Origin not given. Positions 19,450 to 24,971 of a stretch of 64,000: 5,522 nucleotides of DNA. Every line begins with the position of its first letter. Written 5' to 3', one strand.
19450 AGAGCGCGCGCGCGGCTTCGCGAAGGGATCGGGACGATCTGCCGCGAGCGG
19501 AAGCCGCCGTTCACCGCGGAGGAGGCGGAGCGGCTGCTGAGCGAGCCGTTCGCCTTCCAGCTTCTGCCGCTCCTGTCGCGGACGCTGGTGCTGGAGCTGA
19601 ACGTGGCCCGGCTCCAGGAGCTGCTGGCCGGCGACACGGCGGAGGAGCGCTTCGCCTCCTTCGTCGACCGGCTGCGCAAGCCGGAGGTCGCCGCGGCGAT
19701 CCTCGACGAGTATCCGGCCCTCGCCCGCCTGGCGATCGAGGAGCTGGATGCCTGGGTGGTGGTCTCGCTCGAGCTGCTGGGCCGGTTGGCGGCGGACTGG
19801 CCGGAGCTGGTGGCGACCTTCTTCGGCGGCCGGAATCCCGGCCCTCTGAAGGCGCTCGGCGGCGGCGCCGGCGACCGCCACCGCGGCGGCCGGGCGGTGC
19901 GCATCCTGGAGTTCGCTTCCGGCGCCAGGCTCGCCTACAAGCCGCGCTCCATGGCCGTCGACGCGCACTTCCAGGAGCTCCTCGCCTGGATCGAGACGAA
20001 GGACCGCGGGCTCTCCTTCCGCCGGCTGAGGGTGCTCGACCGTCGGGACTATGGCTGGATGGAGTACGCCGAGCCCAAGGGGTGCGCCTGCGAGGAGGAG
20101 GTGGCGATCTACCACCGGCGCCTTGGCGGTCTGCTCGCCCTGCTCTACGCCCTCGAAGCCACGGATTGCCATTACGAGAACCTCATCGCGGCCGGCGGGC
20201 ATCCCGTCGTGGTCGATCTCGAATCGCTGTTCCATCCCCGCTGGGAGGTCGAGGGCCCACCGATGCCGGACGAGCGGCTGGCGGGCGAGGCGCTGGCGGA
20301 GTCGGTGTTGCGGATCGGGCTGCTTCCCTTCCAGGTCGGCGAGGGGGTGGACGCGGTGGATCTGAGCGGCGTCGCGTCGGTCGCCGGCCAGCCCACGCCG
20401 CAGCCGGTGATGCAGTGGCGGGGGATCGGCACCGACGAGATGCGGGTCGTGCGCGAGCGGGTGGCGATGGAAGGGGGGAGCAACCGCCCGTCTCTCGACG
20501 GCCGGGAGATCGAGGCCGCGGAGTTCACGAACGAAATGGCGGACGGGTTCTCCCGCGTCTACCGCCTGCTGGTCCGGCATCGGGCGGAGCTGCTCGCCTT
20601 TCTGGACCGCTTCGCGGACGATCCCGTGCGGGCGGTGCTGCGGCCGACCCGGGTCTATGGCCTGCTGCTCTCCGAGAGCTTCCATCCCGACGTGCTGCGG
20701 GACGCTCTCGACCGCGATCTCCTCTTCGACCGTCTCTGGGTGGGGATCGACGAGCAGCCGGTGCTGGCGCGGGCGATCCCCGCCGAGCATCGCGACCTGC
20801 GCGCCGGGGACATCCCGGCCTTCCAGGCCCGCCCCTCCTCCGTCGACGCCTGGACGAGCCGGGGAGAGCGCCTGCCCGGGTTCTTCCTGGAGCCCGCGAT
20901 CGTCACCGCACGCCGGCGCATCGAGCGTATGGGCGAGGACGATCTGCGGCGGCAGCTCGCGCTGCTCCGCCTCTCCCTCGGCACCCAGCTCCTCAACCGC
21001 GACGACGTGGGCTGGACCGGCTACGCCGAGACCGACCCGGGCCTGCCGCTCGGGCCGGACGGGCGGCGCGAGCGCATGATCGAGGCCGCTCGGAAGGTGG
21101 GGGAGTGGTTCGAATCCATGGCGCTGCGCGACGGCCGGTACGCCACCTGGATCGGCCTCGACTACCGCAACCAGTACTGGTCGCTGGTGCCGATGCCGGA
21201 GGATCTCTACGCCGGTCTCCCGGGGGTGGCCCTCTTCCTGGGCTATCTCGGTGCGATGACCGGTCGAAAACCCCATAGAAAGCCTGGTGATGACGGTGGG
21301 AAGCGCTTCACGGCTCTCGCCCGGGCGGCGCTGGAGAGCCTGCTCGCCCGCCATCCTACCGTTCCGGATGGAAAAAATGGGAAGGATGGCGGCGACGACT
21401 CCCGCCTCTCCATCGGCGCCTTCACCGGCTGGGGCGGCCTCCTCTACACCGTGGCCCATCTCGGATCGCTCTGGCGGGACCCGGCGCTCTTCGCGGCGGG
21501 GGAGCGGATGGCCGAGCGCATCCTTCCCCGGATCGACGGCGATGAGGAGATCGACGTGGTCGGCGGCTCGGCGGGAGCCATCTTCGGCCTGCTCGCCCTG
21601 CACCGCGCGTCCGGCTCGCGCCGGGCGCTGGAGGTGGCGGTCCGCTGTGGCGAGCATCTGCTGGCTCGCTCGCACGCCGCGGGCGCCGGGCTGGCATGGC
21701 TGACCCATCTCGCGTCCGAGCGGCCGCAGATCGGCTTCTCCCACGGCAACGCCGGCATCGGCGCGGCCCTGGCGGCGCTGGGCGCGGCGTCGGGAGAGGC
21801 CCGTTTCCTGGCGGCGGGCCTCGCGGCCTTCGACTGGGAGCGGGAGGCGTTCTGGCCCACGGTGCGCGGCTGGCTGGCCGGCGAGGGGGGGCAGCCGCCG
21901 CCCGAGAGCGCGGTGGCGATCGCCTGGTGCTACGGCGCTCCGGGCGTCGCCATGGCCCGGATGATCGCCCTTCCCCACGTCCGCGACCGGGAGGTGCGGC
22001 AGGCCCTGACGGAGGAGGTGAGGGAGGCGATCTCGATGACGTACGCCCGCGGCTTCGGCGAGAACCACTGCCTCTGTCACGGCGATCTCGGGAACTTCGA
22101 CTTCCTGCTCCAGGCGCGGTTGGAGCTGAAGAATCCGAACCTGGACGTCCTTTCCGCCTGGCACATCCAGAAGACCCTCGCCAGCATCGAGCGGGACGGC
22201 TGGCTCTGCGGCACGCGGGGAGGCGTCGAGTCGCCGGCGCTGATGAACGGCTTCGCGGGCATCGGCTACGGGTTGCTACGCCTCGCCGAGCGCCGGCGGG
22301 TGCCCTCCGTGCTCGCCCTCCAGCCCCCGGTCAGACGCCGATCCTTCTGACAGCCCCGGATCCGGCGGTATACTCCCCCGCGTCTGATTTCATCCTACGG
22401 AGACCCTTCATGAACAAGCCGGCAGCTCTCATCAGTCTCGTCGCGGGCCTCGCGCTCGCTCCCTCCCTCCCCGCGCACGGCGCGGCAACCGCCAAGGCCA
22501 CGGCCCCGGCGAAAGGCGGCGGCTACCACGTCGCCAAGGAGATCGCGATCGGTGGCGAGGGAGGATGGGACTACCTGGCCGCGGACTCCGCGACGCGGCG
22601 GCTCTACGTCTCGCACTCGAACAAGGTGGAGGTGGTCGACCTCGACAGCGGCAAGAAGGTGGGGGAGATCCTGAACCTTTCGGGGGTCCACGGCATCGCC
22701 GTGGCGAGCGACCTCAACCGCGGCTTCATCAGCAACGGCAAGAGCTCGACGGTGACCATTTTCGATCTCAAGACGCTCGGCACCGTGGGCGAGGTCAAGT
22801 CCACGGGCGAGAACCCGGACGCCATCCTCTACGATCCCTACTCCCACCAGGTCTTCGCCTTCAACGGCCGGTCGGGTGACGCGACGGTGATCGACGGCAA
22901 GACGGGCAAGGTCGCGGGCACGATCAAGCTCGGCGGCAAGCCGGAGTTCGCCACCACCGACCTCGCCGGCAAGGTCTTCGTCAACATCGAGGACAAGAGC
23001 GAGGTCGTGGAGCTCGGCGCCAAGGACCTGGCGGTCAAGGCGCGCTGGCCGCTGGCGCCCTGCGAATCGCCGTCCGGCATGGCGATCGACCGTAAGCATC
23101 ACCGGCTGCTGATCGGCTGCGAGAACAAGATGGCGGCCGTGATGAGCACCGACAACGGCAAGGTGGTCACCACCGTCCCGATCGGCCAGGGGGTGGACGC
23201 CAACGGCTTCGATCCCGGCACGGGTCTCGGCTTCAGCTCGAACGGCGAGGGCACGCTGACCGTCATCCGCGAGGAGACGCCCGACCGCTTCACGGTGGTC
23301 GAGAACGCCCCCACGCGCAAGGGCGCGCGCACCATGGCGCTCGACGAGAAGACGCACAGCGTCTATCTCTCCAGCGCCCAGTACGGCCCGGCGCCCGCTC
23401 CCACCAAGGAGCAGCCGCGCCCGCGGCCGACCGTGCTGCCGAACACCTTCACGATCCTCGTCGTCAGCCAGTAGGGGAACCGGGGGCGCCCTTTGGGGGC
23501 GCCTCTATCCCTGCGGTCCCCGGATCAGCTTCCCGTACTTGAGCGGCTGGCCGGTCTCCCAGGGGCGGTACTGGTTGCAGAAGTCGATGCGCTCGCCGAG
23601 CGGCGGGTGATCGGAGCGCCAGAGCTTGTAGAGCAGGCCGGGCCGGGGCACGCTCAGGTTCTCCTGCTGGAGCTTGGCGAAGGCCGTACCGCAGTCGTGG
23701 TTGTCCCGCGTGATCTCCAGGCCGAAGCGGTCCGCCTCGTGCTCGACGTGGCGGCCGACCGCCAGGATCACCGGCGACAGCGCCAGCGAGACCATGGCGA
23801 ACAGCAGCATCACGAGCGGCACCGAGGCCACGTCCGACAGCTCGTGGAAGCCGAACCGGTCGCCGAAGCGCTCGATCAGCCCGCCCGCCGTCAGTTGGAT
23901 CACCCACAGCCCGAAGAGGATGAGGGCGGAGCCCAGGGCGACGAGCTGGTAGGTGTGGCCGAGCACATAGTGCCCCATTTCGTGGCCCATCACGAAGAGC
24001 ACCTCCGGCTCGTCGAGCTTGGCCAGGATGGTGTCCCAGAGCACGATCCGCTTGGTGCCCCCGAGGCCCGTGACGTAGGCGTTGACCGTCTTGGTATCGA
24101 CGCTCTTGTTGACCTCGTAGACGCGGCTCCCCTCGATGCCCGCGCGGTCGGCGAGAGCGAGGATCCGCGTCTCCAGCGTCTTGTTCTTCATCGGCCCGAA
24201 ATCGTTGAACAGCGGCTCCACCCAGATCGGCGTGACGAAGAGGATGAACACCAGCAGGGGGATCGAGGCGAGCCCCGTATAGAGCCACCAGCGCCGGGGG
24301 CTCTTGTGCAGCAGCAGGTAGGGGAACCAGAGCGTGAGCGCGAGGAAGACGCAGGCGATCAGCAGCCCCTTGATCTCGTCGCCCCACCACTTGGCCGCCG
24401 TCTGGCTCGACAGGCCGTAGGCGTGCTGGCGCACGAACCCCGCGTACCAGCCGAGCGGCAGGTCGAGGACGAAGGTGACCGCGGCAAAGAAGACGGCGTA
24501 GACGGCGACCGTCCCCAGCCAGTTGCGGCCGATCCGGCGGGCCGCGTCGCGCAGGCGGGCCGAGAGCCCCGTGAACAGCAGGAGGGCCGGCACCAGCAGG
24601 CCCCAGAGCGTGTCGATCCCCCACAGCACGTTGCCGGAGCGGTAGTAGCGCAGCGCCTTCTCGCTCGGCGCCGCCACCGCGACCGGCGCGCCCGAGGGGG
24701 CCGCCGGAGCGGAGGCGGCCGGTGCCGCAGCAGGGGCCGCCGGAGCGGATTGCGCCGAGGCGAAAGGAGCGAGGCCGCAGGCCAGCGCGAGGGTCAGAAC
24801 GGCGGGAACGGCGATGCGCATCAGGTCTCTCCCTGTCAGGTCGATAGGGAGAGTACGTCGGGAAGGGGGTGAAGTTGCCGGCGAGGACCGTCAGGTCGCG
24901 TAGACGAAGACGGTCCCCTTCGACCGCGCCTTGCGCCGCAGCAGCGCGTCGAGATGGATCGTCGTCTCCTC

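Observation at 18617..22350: Compact class II lanthipeptide locus: two tandem precursors plus one LanM, with no transporter, protease or immunity genes nearby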

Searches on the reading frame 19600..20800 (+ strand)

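Call 60: search_solved_structures(query=window:19600-20800:+, show_alignments=2)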
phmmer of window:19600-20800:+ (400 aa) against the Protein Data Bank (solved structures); distinct sequences matched with E-value up to 0.001: 2.
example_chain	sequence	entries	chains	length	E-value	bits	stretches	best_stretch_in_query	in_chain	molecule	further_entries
6st5_A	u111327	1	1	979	5.5e-69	236.4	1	1-386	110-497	LicM2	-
5dzt_A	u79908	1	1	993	7.2e-32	114.2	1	6-381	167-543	CylM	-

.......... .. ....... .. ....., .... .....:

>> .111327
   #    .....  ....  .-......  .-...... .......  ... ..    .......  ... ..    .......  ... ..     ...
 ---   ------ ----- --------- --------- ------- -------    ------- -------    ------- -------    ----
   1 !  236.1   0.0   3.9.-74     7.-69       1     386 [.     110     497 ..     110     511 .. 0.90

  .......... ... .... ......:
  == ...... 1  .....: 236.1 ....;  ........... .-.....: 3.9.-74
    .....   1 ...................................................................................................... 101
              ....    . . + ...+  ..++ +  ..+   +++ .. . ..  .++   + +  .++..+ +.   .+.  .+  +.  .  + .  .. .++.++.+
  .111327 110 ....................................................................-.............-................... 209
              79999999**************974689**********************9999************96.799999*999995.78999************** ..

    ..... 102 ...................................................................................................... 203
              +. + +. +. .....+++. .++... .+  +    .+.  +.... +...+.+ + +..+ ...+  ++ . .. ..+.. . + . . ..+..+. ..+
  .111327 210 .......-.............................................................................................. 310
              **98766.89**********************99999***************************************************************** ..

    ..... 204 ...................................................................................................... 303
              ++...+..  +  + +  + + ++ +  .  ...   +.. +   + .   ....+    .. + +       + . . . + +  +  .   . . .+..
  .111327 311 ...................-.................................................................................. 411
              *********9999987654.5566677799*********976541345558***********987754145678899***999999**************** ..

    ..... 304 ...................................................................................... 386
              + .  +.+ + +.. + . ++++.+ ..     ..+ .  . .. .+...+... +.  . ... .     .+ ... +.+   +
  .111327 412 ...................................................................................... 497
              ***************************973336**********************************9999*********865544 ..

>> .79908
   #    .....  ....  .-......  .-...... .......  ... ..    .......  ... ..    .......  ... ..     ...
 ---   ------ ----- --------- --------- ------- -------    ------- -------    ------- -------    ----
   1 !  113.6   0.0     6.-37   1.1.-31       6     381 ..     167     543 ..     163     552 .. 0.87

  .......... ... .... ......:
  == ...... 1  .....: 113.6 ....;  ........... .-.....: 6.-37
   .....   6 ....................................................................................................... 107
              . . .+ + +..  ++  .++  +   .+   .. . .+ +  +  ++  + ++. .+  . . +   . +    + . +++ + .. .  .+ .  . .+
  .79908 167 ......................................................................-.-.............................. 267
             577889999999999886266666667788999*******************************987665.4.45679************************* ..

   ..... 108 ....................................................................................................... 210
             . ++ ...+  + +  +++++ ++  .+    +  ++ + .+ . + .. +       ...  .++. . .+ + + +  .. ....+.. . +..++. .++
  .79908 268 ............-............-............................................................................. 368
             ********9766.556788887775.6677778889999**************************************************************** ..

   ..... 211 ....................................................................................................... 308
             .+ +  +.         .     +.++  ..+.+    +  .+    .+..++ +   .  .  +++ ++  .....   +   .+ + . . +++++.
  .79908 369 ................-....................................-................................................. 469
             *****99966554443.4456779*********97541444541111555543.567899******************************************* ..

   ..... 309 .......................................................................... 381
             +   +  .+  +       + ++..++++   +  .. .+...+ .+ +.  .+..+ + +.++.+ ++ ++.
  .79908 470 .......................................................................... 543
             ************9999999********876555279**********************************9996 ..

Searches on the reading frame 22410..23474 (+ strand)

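Call 7: search_protein_families(library=pfam, proteins=[window:22410-23474:+], max_evalue=0.01)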
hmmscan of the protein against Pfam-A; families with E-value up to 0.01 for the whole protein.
window:22410-23474:+ (354 aa): 4 families
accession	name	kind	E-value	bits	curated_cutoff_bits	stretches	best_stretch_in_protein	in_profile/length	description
PF25174.1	Beta-prop_THOC3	-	0.0004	19.9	305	1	68-257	21-210/272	THOC3 beta-propeller domain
PF21783.3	YNCE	-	0.003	17.4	27.1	1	58-179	207-329/339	YNCE-like beta-propeller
PF23393.2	Beta-prop_WDR90_POC16_2nd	-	0.0073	16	60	0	110-161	13-63/291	WDR90/POC16, second beta-propeller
PF06433.17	Me-amine-dh_H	-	0.0077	15.7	21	0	55-139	254-339/343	Methylamine dehydrogenase heavy chain (MADH)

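Call 8: search_protein_families(library=ncbifam, proteins=[window:22410-23474:+], max_evalue=0.01)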
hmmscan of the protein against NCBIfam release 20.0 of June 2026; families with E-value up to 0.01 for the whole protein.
window:22410-23474:+ (354 aa): 8 families
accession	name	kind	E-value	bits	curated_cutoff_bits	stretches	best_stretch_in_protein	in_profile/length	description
TIGR03866.1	PQQ_ABC_repeats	subfamily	1.1e-14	54.3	287.3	1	56-195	4-144/310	PQQ-dependent catabolism-associated beta-propeller protein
NF052280.1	7_blade_YncE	equivalog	7.1e-11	41.5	400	1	56-196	176-320/338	7-bladed beta-propeller protein YncE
TIGR02276.1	beta_rpt_yvtn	repeat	2.5e-08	33.8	27.85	1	143-182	1-40/42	beta-propeller repeat protein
NF052340.1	hydrazine_beta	equivalog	7.2e-06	25.3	560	1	96-178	38-119/372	hydrazine synthase subunit beta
NF048007.1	MmpL3Stblzr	equivalog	0.00012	21.3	600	0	142-258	57-174/366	MmpL3/TtfA transport complex stabilizer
NF052460.1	L-NosZ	equivalog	0.00014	20.5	700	1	50-133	131-216/480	clade III lactonase-type nitrous-oxide reductase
TIGR02658.1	TTQ_MADH_Hv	equivalog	0.00043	19.2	454.45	0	55-140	269-355/358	methylamine dehydrogenase (amicyanin) large subunit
NF052342.1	hydrazine_BC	exception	0.0084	14.3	1250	0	96-178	44-125/690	hydrazine synthase subunit beta-gamma fusion subunit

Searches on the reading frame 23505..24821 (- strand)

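Call 7: search_protein_families(library=pfam, proteins=[window:23505-24821:-], max_evalue=0.01)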
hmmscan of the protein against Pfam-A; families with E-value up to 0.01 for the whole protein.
window:23505-24821:- (438 aa): 3 families
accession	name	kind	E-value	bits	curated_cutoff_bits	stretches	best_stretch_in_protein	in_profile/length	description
PF01435.24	Peptidase_M48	-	3.5e-34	118.7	20.3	1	211-413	2-180/186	Peptidase family M48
PF16491.10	Peptidase_M48_N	-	7.9e-21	75.1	27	1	54-206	25-178/179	CAAX prenyl protease N-terminal, five membrane helices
PF20479.3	TMEM128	-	0.0069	17.3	23.9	0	147-202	4-62/124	TMEM128 protein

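Call 8: search_protein_families(library=ncbifam, proteins=[window:23505-24821:-], max_evalue=0.01)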
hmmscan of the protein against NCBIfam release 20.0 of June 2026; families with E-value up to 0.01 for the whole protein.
window:23505-24821:- (438 aa): 9 families
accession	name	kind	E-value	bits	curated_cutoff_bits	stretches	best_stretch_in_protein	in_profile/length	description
NF002826.0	PRK03001.1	equivalog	4.5e-10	39.2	369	1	216-390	70-232/285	zinc metalloprotease HtpX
NF002839.0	PRK03072.1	equivalog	4.7e-08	32.4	412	1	242-391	96-239/291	zinc metalloprotease HtpX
NF002322.0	PRK01265.1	equivalog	4.2e-07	29.7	275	1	224-386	93-249/325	zinc metalloprotease HtpX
NF002363.0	PRK01345.1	equivalog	4.6e-07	29.3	422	1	216-388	69-230/318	zinc metalloprotease HtpX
NF003425.0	PRK04897.1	equivalog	8.1e-07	28.5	355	1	227-388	93-254/298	zinc metalloprotease HtpX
NF002669.0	PRK02391.1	equivalog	1.8e-06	27.3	341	1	241-392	100-247/298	zinc metalloprotease HtpX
NF052399.1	M48_lipo_LoiP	exception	2.1e-05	24.1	365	1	237-293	87-141/247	metalloprotease LoiP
NF003965.0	PRK05457.1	equivalog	3.1e-05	23.5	245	1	215-388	78-244/285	protease HtpX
NF002775.0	PRK02870.1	equivalog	0.0034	16.7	285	1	241-388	139-282/338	zinc metalloprotease HtpX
